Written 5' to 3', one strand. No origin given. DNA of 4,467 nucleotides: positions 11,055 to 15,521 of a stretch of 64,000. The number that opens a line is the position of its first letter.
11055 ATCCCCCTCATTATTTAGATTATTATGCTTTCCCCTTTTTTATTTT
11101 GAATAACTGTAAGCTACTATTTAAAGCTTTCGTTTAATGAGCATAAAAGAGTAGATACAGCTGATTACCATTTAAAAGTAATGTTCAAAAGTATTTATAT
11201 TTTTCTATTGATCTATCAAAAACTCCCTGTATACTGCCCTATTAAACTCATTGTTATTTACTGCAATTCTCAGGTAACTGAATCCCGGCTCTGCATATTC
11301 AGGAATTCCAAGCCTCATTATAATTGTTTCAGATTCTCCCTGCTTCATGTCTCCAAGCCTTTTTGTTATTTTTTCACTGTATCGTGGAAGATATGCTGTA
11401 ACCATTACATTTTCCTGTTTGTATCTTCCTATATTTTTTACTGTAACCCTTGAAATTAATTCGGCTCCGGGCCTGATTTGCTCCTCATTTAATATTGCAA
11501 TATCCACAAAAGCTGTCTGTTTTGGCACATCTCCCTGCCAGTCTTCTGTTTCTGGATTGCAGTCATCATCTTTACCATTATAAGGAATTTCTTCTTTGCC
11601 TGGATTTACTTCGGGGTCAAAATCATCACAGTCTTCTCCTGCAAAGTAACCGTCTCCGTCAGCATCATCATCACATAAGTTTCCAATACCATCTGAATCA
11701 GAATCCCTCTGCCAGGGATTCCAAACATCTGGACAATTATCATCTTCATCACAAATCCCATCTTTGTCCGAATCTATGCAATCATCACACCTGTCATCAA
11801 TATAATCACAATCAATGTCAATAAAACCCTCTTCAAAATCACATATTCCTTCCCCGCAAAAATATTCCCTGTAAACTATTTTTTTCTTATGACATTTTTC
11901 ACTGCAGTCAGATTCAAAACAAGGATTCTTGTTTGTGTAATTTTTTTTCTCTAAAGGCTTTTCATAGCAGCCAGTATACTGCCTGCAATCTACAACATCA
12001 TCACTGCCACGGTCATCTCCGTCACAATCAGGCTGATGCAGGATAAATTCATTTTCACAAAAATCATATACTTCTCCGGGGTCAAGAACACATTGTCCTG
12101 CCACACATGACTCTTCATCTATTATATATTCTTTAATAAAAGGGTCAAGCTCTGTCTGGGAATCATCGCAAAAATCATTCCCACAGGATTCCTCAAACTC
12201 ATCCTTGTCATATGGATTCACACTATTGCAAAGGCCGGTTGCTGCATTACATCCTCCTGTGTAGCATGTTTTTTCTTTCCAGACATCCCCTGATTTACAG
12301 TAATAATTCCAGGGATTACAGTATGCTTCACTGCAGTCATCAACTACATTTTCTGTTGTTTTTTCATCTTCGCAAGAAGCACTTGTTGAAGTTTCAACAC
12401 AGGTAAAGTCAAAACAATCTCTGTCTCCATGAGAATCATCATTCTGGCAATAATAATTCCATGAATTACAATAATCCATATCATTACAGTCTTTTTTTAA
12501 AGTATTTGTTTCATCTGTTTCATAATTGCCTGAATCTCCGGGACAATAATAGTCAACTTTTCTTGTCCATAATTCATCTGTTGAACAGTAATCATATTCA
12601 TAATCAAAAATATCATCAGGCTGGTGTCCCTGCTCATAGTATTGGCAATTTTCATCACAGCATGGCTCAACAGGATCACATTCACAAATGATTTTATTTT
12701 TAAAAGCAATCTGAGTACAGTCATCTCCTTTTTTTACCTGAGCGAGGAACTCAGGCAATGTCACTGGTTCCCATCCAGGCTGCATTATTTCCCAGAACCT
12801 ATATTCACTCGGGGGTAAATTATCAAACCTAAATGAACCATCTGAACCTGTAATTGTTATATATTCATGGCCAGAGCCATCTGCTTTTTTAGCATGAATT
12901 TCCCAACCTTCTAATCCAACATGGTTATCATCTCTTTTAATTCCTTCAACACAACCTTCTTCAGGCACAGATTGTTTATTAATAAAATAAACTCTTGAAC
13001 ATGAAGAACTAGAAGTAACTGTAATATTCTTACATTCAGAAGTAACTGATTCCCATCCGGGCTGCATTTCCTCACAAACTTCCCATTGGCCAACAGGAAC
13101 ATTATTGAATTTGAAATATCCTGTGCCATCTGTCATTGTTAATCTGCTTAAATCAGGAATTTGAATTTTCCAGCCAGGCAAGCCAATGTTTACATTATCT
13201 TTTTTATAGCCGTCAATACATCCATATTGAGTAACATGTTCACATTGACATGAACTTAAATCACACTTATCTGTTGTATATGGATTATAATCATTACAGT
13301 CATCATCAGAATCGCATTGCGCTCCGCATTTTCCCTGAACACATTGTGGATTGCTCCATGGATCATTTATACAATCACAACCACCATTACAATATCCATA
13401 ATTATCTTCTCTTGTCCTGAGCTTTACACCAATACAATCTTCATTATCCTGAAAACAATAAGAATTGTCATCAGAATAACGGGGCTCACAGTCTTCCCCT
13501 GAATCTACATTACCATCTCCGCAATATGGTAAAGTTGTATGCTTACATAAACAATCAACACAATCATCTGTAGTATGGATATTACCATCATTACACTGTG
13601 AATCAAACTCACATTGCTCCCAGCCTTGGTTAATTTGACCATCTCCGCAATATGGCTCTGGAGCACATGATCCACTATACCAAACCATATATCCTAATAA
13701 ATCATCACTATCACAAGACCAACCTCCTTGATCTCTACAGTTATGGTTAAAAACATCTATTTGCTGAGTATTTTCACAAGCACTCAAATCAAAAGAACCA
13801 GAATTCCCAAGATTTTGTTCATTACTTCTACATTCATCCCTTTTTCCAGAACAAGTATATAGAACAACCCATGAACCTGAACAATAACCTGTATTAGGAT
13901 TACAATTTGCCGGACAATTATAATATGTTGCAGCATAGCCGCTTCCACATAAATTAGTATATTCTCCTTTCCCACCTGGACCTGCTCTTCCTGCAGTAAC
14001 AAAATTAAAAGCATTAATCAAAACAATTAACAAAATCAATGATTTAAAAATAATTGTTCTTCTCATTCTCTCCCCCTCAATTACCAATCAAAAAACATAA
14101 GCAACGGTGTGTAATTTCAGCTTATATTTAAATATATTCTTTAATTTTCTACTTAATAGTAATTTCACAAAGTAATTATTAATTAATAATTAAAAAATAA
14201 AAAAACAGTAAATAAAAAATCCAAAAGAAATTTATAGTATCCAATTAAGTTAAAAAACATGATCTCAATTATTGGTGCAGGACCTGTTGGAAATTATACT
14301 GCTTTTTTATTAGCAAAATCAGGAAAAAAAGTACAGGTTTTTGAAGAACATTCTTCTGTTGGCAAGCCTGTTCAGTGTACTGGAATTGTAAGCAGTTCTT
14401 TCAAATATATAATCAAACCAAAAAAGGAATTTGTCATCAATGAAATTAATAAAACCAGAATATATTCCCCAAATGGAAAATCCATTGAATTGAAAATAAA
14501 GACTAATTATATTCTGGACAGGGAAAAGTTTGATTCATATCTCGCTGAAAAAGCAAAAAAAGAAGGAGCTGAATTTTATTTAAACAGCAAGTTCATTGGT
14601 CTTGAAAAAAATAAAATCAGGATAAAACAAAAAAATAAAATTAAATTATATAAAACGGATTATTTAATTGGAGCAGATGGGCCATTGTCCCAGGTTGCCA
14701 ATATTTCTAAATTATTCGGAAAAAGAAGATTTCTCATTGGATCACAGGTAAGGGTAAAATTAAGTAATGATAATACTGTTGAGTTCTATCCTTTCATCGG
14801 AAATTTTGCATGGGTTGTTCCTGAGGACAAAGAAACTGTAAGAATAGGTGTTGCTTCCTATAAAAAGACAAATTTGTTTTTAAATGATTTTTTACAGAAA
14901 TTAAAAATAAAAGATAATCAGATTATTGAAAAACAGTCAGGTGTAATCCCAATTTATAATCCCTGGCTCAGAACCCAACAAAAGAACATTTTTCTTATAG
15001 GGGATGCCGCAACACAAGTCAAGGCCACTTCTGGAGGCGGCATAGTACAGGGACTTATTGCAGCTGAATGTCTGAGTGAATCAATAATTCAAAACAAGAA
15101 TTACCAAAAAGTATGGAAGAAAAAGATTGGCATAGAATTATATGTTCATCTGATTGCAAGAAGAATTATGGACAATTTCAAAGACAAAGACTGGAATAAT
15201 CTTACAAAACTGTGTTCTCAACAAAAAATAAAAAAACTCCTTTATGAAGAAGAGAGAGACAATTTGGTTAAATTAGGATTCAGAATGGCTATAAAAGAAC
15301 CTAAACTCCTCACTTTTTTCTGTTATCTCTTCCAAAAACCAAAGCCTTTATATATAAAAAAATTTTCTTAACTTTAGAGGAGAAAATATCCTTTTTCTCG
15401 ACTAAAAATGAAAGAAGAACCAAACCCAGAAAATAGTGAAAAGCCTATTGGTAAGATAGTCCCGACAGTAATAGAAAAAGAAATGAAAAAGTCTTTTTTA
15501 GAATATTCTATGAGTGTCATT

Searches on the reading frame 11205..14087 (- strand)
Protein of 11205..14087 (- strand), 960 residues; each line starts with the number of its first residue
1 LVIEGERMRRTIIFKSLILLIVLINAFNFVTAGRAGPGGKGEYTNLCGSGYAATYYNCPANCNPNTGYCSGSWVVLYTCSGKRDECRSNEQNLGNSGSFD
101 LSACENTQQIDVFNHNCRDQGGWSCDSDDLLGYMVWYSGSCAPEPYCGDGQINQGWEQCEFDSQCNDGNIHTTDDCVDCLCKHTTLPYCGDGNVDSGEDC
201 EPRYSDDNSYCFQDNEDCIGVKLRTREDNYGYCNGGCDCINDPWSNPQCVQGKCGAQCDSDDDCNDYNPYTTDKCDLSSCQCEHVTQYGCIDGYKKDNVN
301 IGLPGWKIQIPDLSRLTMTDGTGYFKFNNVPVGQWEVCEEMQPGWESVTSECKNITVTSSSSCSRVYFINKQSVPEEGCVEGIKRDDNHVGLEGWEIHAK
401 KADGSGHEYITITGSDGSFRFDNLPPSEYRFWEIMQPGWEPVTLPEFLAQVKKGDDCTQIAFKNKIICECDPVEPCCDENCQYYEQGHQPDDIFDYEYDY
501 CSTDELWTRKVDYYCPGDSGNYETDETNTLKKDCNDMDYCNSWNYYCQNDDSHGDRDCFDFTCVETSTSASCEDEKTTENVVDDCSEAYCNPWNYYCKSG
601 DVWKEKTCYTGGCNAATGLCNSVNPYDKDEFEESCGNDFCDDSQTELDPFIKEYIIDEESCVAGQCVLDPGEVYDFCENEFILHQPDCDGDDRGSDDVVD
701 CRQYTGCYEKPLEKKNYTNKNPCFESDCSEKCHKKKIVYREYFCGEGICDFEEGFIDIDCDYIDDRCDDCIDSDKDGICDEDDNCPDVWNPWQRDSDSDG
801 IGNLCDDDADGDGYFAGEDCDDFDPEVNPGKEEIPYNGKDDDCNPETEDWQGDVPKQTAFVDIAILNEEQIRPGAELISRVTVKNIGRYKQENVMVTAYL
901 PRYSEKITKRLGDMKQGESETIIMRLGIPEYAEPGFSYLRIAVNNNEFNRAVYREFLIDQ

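Call 97: search_protein_families(library=pfam, proteins=[window:11205-14087:-], max_evalue=0.0001)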
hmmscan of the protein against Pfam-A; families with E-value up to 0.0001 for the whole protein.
window:11205-14087:- (960 aa): 3 families
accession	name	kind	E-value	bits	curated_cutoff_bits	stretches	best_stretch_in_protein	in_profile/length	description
PF13620.12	CarboxypepD_reg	-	4.1e-09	37.1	32.3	0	385-449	7-69/82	Carboxypeptidase regulatory-like domain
PF17802.7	SpaA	-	5.4e-08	33.3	23.1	0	380-437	3-62/91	Prealbumin-like fold domain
PF17210.9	SdrD_B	-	3.9e-07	30.7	29.7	0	381-431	14-62/112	SdrD B-like domain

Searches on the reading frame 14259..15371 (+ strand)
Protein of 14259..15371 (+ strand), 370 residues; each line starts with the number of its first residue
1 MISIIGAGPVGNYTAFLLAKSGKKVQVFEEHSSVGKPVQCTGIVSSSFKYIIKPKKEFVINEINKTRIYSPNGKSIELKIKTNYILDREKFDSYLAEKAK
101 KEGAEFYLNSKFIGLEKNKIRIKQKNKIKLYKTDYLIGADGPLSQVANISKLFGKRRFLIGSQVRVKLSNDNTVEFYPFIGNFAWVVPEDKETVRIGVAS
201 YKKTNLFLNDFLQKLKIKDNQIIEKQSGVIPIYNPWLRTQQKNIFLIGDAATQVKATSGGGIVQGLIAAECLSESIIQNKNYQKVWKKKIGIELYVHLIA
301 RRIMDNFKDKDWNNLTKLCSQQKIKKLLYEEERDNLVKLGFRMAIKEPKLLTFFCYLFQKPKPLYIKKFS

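Call 28: search_protein_families(library=pfam, proteins=[window:14259-15371:+], max_evalue=0.01)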
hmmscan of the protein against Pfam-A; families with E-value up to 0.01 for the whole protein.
window:14259-15371:+ (370 aa): 8 families
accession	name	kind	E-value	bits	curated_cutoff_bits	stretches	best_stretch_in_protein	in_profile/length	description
PF01494.25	FAD_binding_3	-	4e-11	43.2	22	1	3-147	5-164/349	FAD binding domain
PF01266.30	DAO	-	2.2e-07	31.2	27.9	1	3-44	3-46/353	FAD dependent oxidoreductase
PF07992.20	Pyr_redox_2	-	5.8e-07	29.7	26.1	1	3-141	4-108/291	Pyridine nucleotide-disulphide oxidoreductase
PF13450.12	NAD_binding_8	-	9.5e-07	29.5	21.9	1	4-35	1-32/68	NAD(P)-binding Rossmann-like domain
PF05834.18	Lycopene_cycl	-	3.2e-06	26.9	23.4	1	208-289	221-307/380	Lycopene cyclase protein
PF03486.20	HI0933_like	-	4.6e-06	26.7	50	1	3-59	4-60/244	HI0933-like protein Rossmann domain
PF00070.33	Pyr_redox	-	0.00036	21.4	22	0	3-35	3-35/82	Pyridine nucleotide-disulphide oxidoreductase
PF01946.23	Thi4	-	0.0057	16.4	26.2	1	2-46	20-65/235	Thi4 family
